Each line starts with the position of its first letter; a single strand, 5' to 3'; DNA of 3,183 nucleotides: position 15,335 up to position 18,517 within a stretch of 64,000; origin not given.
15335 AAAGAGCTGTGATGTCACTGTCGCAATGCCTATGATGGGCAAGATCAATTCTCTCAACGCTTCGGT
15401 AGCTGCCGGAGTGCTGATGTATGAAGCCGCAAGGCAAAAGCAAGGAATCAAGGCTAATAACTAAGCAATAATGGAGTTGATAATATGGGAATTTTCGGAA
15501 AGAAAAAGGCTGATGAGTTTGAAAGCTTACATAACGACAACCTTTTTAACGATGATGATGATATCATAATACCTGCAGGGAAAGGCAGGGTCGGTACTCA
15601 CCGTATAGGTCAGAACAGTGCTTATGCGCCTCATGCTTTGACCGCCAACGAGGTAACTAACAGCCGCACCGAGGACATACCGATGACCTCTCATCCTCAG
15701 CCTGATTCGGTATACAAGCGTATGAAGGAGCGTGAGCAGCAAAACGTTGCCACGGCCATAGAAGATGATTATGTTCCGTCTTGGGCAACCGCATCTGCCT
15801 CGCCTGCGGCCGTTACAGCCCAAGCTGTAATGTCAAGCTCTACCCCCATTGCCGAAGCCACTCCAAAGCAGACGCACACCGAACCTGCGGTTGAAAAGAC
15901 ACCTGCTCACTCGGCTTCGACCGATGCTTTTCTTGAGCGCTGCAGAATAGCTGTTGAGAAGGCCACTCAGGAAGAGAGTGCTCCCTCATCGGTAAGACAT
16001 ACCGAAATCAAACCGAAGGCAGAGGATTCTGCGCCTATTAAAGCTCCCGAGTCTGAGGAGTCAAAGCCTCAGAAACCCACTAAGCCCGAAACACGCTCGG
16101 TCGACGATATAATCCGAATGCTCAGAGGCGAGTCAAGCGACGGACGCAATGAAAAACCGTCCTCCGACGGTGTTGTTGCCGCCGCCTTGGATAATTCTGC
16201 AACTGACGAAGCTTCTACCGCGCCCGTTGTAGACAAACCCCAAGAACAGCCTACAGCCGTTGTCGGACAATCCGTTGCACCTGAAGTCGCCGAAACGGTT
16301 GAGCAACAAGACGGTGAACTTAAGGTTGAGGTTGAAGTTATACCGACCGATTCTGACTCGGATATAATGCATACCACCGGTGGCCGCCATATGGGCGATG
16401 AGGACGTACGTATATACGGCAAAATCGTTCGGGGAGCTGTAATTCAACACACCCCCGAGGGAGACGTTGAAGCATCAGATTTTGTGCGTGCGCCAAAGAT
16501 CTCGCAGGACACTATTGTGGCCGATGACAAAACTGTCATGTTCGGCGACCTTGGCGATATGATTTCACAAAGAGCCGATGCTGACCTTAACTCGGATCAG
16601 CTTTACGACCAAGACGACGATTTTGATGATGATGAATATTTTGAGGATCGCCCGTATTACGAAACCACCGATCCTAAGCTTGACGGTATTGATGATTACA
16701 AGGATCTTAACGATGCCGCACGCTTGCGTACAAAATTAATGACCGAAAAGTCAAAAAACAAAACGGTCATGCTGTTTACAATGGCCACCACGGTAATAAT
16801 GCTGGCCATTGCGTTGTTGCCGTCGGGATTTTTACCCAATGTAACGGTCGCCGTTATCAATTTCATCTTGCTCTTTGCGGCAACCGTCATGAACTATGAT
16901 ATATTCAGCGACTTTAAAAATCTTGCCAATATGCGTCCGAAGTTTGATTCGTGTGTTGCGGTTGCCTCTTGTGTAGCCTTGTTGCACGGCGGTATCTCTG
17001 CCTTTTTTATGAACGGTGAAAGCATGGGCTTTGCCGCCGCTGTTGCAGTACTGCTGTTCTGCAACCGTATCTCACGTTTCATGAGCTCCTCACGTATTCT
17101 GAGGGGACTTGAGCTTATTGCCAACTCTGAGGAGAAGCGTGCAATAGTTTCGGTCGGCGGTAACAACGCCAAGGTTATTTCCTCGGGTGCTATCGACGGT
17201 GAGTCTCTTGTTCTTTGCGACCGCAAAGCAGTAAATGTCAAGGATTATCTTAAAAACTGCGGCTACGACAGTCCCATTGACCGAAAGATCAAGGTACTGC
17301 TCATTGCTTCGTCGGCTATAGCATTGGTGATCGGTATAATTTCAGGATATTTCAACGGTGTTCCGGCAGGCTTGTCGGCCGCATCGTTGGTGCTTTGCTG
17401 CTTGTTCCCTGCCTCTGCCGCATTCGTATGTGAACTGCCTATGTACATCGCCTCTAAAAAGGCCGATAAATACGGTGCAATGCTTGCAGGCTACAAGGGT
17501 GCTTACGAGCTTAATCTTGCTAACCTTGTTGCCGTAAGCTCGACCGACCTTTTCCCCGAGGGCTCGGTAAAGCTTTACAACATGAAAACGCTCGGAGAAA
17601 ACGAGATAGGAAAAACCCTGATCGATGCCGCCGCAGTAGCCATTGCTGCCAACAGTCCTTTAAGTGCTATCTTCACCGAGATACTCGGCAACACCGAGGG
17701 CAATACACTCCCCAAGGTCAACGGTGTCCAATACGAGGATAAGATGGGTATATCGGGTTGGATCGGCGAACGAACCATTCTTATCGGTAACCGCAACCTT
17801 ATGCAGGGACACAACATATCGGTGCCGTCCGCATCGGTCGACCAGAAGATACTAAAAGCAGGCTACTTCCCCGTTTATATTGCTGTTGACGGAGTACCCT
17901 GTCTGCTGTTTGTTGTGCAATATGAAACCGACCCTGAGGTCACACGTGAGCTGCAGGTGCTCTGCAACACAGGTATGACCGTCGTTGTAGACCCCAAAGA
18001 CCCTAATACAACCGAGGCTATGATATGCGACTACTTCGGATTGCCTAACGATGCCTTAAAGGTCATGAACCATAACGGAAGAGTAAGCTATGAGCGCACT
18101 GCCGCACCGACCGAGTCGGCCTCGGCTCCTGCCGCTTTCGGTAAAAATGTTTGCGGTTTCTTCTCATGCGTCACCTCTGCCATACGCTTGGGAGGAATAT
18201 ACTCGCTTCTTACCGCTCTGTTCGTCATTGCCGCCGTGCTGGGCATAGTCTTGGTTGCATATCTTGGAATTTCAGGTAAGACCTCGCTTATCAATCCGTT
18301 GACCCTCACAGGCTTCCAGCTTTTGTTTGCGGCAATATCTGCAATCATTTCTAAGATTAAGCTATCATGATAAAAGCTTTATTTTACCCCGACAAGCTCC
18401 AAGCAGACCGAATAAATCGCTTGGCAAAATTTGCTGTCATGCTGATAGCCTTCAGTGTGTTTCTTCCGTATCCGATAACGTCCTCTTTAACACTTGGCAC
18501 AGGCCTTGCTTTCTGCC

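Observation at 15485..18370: Catalytically dead P-type ATPase homolog with a disordered acidic N-terminus of about 400 aa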

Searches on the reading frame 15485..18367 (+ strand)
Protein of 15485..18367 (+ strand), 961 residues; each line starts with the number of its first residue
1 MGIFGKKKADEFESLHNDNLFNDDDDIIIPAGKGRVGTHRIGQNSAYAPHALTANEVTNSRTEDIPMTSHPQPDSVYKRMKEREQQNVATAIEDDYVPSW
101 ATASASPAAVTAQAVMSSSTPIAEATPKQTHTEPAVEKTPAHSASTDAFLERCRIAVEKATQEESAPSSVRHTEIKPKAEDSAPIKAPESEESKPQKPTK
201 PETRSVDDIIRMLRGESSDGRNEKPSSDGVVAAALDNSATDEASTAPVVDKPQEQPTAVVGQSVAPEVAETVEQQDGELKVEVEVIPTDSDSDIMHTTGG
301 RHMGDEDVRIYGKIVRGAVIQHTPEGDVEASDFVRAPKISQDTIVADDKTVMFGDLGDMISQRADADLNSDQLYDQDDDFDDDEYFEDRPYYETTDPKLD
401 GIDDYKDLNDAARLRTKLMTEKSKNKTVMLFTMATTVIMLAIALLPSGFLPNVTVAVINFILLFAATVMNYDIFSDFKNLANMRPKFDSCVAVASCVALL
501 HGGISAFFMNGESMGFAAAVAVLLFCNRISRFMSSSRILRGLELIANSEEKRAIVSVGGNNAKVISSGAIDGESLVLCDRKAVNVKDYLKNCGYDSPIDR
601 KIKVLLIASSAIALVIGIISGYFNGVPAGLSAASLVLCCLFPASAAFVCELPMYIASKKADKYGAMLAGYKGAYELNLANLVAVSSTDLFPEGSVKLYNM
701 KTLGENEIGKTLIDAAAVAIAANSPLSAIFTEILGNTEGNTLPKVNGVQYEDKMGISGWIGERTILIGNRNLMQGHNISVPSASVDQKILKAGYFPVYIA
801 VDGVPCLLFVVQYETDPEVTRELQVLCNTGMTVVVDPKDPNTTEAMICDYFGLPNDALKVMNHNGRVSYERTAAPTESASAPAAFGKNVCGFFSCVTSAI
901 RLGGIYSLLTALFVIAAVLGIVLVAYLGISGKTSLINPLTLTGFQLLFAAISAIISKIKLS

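Call 3: search_protein_families(library=pfam, proteins=[window:15485-18367:+], max_evalue=1)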
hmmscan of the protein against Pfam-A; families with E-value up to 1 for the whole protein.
window:15485-18367:+ (961 aa): 1 family
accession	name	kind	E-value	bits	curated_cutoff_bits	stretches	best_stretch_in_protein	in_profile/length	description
PF20788.2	YuA_Gp49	-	0.14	12.8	27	1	801-856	6-54/72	YuA phage, Gp49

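Call 4: search_protein_families(library=ncbifam, proteins=[window:15485-18367:+], max_evalue=1)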
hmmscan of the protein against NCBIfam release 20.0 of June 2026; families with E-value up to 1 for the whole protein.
window:15485-18367:+ (961 aa): 1 family
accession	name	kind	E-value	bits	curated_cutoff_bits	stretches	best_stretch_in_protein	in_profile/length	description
NF007952.0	PRK10671.1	equivalog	4.2e-13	48.4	1316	1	605-850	444-690/838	copper-exporting P-type ATPase CopA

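Call 5: search_solved_structures(query=window:15485-18367:+, max_evalue=10, show_alignments=3)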
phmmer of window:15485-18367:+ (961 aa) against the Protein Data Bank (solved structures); distinct sequences matched with E-value up to 10: 4.
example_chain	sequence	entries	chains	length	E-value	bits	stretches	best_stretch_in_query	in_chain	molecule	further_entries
3rfu_A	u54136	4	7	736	2.3e-07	32.8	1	610-861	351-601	Copper efflux ATPase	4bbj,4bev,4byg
8hil_A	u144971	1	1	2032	1.3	10.4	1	803-836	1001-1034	DNA-directed RNA polymerase V largest subunit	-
8him_A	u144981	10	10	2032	1.3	10.4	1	803-836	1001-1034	DNA-directed RNA polymerase V largest subunit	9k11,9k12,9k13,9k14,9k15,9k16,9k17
2lgq_A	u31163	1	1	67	2.1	9.7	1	178-221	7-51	Cytochrome c oxidase copper chaperone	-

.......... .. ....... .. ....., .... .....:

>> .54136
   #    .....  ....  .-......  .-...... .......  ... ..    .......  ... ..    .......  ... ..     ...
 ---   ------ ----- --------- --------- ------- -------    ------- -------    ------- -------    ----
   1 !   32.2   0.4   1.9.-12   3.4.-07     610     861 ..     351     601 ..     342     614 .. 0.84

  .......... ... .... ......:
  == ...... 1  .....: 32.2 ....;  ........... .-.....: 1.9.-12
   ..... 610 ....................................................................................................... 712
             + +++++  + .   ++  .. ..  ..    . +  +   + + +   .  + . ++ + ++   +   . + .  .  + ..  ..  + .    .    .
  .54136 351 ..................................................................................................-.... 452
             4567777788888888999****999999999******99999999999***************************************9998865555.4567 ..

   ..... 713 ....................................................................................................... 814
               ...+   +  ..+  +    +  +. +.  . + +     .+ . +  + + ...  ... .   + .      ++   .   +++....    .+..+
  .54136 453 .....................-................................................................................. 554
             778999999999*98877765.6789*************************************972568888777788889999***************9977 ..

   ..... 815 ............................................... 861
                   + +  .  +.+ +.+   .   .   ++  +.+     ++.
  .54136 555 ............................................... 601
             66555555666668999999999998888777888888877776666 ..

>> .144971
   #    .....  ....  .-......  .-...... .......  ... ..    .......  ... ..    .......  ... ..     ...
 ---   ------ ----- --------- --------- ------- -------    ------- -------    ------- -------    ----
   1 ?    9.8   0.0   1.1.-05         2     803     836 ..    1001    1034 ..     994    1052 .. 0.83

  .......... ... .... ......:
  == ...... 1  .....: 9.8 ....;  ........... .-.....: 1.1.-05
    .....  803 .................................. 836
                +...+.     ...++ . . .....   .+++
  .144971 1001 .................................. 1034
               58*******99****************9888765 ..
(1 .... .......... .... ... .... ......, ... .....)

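Call 15: search_solved_structures(query=A1, max_evalue=0.01, show_alignments=2)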
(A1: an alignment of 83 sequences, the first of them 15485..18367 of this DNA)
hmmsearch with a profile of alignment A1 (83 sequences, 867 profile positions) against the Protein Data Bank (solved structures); distinct sequences matched with E-value up to 0.01: 10.
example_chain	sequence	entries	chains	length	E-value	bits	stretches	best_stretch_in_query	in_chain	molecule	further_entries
3rfu_A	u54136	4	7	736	1.2e-17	66.8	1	504-774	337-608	Copper efflux ATPase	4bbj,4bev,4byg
3j09_A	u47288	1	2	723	2e-06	29.7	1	318-475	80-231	copper-exporting P-type ATPase A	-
3j08_A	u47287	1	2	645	4e-06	28.7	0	320-475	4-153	copper-exporting P-type ATPase A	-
8q75_A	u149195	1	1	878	5e-06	28.4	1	529-687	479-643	Copper-transporting ATPase HMA4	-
7r0g_A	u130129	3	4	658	6.6e-06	28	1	318-475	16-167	Putative copper-exporting P-type ATPase A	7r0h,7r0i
8q73_A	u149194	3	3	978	7e-06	27.9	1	529-687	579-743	Copper-transporting ATPase HMA4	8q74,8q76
7si3_A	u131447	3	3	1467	1.6e-05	26.8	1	669-776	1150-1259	P-type Cu(+) transporter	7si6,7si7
7xuk_A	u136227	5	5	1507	0.0012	20.5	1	671-783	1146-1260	Copper-transporting ATPase 2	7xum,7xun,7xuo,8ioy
7qbz_A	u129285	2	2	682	0.0031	19.1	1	501-634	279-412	Cadmium translocating P-type ATPase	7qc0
4umv_A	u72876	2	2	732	0.0056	18.3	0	500-634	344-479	ZINC-TRANSPORTING ATPASE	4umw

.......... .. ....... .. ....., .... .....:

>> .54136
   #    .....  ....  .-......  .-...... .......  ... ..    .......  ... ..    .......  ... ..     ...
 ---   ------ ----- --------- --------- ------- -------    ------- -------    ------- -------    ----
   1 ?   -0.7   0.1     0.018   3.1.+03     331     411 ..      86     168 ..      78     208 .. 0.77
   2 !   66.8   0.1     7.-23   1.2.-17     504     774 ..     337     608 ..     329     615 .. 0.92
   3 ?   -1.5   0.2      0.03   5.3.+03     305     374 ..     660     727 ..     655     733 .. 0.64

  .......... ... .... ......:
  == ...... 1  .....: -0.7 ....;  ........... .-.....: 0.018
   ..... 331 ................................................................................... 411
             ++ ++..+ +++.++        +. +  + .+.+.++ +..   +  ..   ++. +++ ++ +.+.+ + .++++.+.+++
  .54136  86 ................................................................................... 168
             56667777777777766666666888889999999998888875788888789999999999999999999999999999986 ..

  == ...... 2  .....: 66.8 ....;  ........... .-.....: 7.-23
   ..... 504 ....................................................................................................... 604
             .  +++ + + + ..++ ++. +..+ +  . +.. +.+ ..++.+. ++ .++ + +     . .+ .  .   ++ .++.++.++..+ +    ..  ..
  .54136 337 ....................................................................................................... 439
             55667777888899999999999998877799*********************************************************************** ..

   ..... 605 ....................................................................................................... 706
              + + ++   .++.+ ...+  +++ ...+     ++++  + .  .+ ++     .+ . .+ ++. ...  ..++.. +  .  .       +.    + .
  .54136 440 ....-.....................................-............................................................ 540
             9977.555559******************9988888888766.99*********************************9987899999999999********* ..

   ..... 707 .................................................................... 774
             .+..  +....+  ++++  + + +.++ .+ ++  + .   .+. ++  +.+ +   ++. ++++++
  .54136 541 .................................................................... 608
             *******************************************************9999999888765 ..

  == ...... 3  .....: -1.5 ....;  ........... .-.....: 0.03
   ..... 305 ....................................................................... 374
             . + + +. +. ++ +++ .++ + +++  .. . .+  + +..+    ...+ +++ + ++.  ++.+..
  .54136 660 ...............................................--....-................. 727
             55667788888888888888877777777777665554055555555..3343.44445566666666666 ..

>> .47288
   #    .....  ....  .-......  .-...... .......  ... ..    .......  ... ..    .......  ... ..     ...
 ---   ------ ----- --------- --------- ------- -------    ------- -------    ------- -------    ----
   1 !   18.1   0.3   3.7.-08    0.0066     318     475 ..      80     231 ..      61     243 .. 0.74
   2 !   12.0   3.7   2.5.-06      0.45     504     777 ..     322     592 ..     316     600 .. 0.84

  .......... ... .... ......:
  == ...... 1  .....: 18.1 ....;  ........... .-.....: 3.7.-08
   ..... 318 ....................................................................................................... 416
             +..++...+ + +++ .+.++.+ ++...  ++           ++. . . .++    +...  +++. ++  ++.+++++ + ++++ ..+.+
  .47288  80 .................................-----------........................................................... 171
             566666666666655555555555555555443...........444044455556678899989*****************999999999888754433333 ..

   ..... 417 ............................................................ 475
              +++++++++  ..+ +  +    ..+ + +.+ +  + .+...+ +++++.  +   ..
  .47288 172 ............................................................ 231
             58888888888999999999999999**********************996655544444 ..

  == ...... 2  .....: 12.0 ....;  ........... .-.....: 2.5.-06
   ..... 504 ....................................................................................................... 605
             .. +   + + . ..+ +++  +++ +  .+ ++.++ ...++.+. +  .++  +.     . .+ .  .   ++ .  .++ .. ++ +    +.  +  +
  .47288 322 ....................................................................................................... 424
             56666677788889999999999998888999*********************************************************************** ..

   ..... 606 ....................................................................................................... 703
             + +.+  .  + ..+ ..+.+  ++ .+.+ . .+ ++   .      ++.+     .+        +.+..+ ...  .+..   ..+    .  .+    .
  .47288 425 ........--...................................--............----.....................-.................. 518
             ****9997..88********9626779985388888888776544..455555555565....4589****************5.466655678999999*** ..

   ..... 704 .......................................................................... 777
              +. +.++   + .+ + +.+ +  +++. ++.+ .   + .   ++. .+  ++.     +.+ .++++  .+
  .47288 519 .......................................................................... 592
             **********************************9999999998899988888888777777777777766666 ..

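Call 27: find_related_loci(query=A1, collection=genome_contigs, flank=6000)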
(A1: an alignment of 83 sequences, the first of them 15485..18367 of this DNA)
Query A1 (961 aa) in genome_contigs; peptide patterns used: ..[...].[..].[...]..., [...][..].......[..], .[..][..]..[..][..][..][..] (x = any residue, [..] = any of these).
599 stretches matched a pattern (row limit reached: there are more); 426 encode a relative of the query (tblastn E <= 1e-3); the best 80 are kept; 80 distinct loci.
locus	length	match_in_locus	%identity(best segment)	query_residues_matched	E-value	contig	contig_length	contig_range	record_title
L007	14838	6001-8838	64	1-956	0e+0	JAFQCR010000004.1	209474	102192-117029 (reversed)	MAG: Clostridia bacterium isolate RGIG1699 Goat_Cecum-2__c123607, whole genome shotgun sequence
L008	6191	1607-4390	55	1-959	0e+0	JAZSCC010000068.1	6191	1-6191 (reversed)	MAG: Acutalibacteraceae bacterium isolate T1900044921_TS20190387.MAGScoT_cleanbin_000030 SGB_3356_k141_169200, whole gen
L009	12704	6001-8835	54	1-959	0e+0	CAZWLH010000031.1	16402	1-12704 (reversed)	MAG TPA_asm: uncultured Eubacteriales bacterium isolate SRP350583_co1_353 genome assembly, contig: NODE_6105_length_1640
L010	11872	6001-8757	54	1-959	0e+0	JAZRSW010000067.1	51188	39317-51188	MAG: Acutalibacteraceae bacterium isolate T1900045345_YK20190035.MAGScoT_cleanbin_000017 SGB_6702_k141_993058, whole gen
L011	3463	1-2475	56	97-959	0e+0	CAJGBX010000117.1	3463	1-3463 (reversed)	MAG: Clostridiaceae bacterium isolate MAG20 genome assembly, contig: k141_9840679_length_3463_cov_13.0000, whole genome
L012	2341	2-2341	53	4-815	0e+0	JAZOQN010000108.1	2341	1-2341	MAG: Acutalibacteraceae bacterium isolate T1900045567_YK20190261.MAGScoT_cleanbin_000031 SGB_7948_k141_1448631, whole ge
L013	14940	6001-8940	52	1-960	0e+0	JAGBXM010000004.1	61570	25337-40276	MAG: Clostridia bacterium isolate RGIG9536 Yak_Colon-2__c24353, whole genome shotgun sequence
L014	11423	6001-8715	45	1-959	0e+0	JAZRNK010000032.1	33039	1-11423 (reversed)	MAG: Acutalibacteraceae bacterium isolate T1900045410_YK20190100.MAGScoT_cleanbin_000014 SGB_7007_k141_2946285, whole ge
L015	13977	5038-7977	42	1-958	0e+0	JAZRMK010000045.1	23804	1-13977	MAG: Acutalibacteraceae bacterium isolate T1900045425_YK20190116.MAGScoT_cleanbin_000009 SGB_7064_k141_3090647, whole ge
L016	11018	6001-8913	42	1-956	0e+0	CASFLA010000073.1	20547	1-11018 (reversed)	uncultured Oscillospiraceae bacterium isolate CO.O28.metabat-bins.260 genome assembly, contig: CO.O28.metabat-bins.260.f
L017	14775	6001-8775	44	1-959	0e+0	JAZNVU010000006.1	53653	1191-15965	MAG: Acutalibacteraceae bacterium isolate T1900044788_TS20190254.MAGScoT_cleanbin_000011 SGB_2624_k141_2586220, whole ge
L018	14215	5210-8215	42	1-959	0e+0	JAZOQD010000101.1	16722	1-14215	MAG: Acutalibacteraceae bacterium isolate T1900045569_YK20190263.MAGScoT_cleanbin_000044 SGB_7964_k141_5314194, whole ge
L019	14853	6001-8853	41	1-932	0e+0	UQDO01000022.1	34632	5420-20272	uncultured Ruminococcaceae bacterium isolate UMGS172 genome assembly, contig: NODE_1365_length_34632_cov_55.150910, whol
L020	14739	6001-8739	56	1-959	0e+0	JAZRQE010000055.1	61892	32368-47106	MAG: Acutalibacteraceae bacterium isolate T1900045367_YK20190057.MAGScoT_cleanbin_000004 SGB_6844_k141_3312778, whole ge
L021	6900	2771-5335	31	1-947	6e-114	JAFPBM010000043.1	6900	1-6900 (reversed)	MAG: Clostridia bacterium isolate RGIG992 Dairy_cattle_Rectum.Co__c643417, whole genome shotgun sequence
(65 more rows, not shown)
